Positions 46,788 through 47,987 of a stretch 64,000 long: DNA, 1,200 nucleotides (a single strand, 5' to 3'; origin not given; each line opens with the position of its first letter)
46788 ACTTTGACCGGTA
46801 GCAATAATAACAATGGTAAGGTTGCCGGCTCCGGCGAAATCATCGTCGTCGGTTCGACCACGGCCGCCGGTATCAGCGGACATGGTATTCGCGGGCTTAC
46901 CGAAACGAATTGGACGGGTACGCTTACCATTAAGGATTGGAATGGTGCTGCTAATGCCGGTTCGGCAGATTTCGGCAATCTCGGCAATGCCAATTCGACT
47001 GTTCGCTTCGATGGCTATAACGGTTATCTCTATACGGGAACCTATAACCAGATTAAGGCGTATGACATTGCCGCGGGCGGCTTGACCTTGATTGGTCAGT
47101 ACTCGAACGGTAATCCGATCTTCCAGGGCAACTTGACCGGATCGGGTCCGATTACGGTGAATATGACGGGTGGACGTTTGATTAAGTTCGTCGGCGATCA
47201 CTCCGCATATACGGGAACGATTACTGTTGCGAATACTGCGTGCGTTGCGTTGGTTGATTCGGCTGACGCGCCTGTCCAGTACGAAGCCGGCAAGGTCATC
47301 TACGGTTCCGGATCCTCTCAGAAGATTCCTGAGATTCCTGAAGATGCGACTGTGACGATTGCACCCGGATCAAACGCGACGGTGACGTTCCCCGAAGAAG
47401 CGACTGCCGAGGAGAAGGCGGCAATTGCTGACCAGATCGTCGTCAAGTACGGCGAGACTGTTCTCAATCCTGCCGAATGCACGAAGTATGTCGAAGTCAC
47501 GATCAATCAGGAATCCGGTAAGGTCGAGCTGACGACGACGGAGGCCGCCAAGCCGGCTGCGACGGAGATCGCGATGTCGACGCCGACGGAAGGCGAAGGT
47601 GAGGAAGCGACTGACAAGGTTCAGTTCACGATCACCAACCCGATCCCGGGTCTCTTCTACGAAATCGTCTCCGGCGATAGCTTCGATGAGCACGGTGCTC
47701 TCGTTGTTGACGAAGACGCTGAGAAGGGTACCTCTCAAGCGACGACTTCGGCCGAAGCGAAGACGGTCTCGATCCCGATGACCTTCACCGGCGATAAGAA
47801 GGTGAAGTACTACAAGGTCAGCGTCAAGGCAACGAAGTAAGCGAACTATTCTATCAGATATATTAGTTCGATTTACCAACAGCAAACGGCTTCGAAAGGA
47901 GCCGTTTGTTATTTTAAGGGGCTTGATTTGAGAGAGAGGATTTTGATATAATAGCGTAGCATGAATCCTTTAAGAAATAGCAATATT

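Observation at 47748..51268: Three copies of the giant protein's extreme 3' end (plus its terminator) punctuate the downstream array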

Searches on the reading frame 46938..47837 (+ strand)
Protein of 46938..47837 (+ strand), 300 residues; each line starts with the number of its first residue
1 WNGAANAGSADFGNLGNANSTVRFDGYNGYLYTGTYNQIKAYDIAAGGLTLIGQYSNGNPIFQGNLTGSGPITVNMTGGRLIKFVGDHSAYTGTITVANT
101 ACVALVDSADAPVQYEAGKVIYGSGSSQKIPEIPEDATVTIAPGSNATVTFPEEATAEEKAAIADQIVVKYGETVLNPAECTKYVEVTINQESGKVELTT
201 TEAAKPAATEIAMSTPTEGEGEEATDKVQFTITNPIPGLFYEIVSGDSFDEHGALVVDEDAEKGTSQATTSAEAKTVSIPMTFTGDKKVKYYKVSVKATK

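Call 15: find_homologous_proteins(query=window:46938-47837:+, max_evalue=0.001)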
Query window:46938-47837:+ (300 aa): 1 proteins with E <= 0.001 among 2476 candidates.
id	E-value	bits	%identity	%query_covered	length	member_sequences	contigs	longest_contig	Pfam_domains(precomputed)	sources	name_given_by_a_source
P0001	7.5e-34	136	43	89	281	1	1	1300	-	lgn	-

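Call 18: find_encoding_contigs(protein=P0001, flank=10000, max_places=10)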
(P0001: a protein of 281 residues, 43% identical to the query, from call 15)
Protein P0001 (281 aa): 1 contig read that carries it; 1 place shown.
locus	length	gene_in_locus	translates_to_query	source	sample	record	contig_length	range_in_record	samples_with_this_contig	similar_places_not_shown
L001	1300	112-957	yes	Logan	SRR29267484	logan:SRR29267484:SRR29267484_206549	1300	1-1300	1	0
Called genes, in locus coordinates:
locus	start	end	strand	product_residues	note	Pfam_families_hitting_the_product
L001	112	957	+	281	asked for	-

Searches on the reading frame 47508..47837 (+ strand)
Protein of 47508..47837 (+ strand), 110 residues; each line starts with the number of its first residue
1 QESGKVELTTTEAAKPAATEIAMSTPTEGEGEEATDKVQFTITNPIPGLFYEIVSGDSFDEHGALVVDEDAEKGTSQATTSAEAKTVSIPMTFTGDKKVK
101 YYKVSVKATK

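Call 64: search_protein_representatives(protein=window:47508-47837:+)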
Query: 110 residues. Proteins with E-value up to 0.001 (for the whole library): 25; up to 1e-10: 14; up to 1e-30: 1. The best 25 are listed.
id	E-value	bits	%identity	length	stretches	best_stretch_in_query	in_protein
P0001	1.5e-32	127.8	75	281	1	3-110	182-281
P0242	3.7e-29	116.9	72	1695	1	3-110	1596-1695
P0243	1.4e-26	108.6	67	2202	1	2-110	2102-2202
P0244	7.3e-26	106.4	81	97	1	42-110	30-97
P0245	2.4e-25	104.7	66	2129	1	3-110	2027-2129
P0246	7.4e-24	99.9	72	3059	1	3-110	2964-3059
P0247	1.1e-20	89.8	64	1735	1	2-110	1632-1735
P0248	1.5e-20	89.4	64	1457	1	1-110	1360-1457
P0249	6.5e-18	80.9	36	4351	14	49-106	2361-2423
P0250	2.4e-17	79.0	58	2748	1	2-110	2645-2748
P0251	7.0e-16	74.4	55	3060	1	2-110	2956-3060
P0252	5.3e-15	71.5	58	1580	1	15-110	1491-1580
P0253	3.5e-13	65.7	58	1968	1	8-110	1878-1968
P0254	3.8e-12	62.4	57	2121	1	10-110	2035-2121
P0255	1.2e-10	57.6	59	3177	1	2-110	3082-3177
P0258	1.3e-07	47.9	49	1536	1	3-110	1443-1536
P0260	1.8e-05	41.0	52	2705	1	3-110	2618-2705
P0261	2.9e-05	40.3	89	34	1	84-110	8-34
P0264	6.0e-05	39.3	83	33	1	82-110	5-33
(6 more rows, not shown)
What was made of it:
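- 47508..47837 (+): Family-wide C-terminal domain of about 100 aa. The tail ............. (47799-47837) is its last beta-strand. phmmer finds 25 hits, 17 of them large proteins matched at their extreme C-terminus (call 64).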

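Call 68: find_encoding_contigs(protein=P0264, flank=10000, max_places=6)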
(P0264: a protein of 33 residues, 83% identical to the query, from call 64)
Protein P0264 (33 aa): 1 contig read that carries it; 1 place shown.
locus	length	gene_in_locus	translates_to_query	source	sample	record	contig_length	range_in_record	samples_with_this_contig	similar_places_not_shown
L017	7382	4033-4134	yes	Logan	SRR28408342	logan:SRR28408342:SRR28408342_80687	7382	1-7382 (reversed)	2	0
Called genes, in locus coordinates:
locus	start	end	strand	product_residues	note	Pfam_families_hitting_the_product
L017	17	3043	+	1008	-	-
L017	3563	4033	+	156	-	-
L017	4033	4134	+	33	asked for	-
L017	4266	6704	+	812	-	PF14498:Glyco_hyd_65N_2, PF22124:Glyco_hydro_95_cat, PF21307:Glyco_hydro_95_C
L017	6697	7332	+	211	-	PF00702:Hydrolase, PF13419:HAD_2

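Call 70: find_encoding_contigs(protein=P0261, flank=10000, max_places=6)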
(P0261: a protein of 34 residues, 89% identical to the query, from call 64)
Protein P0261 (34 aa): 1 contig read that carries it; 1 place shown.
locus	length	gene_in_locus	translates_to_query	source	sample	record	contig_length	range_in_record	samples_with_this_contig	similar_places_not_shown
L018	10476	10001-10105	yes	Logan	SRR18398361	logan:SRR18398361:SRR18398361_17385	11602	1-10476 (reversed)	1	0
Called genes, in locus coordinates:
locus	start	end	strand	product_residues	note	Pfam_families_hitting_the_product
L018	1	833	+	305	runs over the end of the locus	PF00892:EamA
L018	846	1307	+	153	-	PF00588:SpoU_methylase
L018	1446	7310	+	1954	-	-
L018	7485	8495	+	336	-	-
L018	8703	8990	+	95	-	PF05973:Gp49 (weak)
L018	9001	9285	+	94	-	PF21716:dnstrm_HI1420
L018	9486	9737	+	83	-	-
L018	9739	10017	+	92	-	PF15738:YafQ_toxin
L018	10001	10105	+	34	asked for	-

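Call 71: find_encoding_contigs(protein=P0244, flank=10000, max_places=6)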
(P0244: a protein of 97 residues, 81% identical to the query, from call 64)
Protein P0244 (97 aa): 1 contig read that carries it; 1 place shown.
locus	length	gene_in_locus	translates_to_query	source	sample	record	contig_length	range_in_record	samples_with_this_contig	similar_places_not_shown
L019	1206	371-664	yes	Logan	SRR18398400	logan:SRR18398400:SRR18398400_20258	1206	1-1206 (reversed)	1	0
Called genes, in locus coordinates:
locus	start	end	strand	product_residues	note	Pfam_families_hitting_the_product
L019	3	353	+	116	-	?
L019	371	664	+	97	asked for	-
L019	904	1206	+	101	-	?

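Call 85: predict_structure(alignment_id=A4)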
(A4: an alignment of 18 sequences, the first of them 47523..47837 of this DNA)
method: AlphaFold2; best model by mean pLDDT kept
length: 105 residues; sequences in the alignment: 18
mean_pLDDT: 81.6   pTM: 0.66
mean pLDDT of the five models: 81.6, 79.9, 77.4, 75.8, 74.4
residues with pLDDT >= 90: 13; 70-90: 78; 50-70: 14; < 50: 0
segments of 3 or more residues with pLDDT < 50: none
pLDDT, mean of each block of 10 residues (from residue 1): 65 81 79 89 88 90 76 82 84 85 76
secondary structure, 60 per line:
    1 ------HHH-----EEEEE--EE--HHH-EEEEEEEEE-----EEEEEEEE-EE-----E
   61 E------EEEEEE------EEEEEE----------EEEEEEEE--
elements in order: E15-19 E30-38 E44-51 E68-73 E80-85 E96-103
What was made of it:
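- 47508..47837 (+): AF2 model with pLDDT 81.6, six strands, the last at residues 96-103 (call 85).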

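Call 87: fold_search(model_id=the predicted structure, library=pdb)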
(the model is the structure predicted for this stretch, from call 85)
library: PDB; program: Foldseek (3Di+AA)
matches with E <= 10: 746; with E <= 0.001: 0
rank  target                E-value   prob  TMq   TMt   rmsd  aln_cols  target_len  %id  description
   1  3o0l_A                6.2e-03  1.00  0.41  0.39   5.9        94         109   15  Crystal structure of a Pfam DUF1425 family member (Shew_1734) from Shewanella sp. pv-4 at 1.81 a resolution (released 2010-08-04)
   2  3o0l_B                2.4e-02  0.99  0.45  0.44   6.0       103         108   16  Crystal structure of a Pfam DUF1425 family member (Shew_1734) from Shewanella sp. pv-4 at 1.81 a resolution (released 2010-08-04)
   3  7kzp_P                9.7e-02  1.00  0.58  0.10   5.6       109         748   13  Structure of the human Fanconi anaemia Core complex (released 2021-03-10)
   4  7kzp_Q                1.3e-01  0.98  0.47  0.08   5.7        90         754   14  Structure of the human Fanconi anaemia Core complex (released 2021-03-10)
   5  4jw3_A                1.6e-01  0.80  0.39  0.38   7.5       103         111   13  Selection of specific protein binders for pre-defined targets from an optimized library of artificial helicoidal repea (released 2013-09-25)
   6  9ijr_C                1.6e-01  0.16  0.20  0.10  15.9        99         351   13  Cryo-EM structure of the orphan GPR52 beta-arrestin 1 complex bound to ligand c17 (released 2025-09-03)
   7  4gio_A                1.8e-01  0.72  0.36  0.38   6.5        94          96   11  Crystal structure of Campylobacter jejuni cj0090 (released 2012-09-26)
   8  4i3g_A                1.9e-01  0.60  0.32  0.07   7.0        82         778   22  Crystal Structure of DesR, a beta-glucosidase from Streptomyces venezuelae in complex with D-glucose. (released 2013-02-20)
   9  4i3g_B                1.9e-01  0.60  0.32  0.07   7.1        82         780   22  Crystal Structure of DesR, a beta-glucosidase from Streptomyces venezuelae in complex with D-glucose. (released 2013-02-20)
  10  1tza_B                2.0e-01  0.28  0.23  0.20  10.7       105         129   10  X-ray structure of Northeast Structural Genomics Consortium target SoR45 (released 2004-07-27)
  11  6ndq_B                2.3e-01  0.85  0.38  0.25   5.1        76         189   10  Crystal structure of a LPMO from Kitasatospora papulosa (released 2019-12-18)
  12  1xl4_A                2.3e-01  0.77  0.36  0.16   7.4        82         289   12  Intermediate gating structure 1 of the inwardly rectifying K+ channel KirBac3.1 (released 2004-12-07)
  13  7dfc_A                2.4e-01  0.07  0.13  0.07  16.4       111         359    9  Crystal of Arrestin2-V2Rpp-3-Fab30 complex (released 2021-07-28)
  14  1jk8_B                2.6e-01  0.90  0.47  0.28  11.3       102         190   14  Crystal structure of a human insulin peptide-HLA-DQ8 complex (released 2001-08-22)
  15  1xq4_C                2.6e-01  0.38  0.29  0.27   8.9       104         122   12  Crystal Structure of the Putative ApaA Protein from Bordetella pertussis, Northeast Structural Genomics Target BeR40 (released 2004-11-09)
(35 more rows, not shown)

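Call 90: list_cluster_members(proteins=[P0242, P0243, P0245, P0246, P0247, P0250, P0251, P0255, P0258, P0260])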
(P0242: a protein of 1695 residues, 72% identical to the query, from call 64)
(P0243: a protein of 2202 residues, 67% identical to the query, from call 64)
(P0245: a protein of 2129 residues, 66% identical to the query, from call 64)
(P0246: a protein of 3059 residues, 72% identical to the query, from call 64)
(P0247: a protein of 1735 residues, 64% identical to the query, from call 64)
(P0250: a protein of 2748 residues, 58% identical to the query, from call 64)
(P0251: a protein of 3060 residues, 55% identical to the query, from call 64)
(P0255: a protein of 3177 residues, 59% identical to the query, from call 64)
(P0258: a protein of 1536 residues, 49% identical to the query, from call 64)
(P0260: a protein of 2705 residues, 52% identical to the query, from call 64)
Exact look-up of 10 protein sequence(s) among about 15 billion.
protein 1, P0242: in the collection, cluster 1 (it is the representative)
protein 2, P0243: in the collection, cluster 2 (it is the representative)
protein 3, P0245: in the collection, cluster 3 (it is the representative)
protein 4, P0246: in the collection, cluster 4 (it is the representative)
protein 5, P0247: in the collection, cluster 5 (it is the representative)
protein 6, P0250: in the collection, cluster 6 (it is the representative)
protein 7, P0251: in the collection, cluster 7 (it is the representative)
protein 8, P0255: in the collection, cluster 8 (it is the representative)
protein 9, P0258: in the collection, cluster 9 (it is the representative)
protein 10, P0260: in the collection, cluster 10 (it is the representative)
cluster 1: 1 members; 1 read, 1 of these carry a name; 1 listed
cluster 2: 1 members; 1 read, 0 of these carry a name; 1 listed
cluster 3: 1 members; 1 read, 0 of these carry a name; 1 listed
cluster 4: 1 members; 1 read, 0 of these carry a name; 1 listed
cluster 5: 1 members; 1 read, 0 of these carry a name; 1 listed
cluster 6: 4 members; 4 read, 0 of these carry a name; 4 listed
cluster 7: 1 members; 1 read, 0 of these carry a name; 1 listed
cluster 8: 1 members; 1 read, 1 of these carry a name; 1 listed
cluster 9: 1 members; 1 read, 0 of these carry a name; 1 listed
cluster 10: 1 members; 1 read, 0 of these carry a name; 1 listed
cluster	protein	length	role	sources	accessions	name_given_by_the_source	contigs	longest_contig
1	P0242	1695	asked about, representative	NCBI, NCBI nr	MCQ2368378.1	MAG: hypothetical protein MJ109_05160 [Kiritimatiellae bacterium] | hypothetical protein [Kiritimatiellia bacterium]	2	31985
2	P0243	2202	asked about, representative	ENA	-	-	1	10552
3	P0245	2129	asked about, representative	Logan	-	-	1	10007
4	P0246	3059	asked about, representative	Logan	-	-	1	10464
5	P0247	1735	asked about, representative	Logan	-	-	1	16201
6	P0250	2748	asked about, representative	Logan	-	-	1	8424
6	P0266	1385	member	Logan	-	-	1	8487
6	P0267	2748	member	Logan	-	-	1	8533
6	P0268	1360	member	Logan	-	-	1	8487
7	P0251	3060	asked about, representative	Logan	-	-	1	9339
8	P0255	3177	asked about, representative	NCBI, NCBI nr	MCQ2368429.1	MAG: GDSL-type esterase/lipase family protein [Kiritimatiellae bacterium] | GDSL-type esterase/lipase family protein [Kiritimatiellia bacterium]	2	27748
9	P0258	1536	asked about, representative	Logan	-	-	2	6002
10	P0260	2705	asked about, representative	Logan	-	-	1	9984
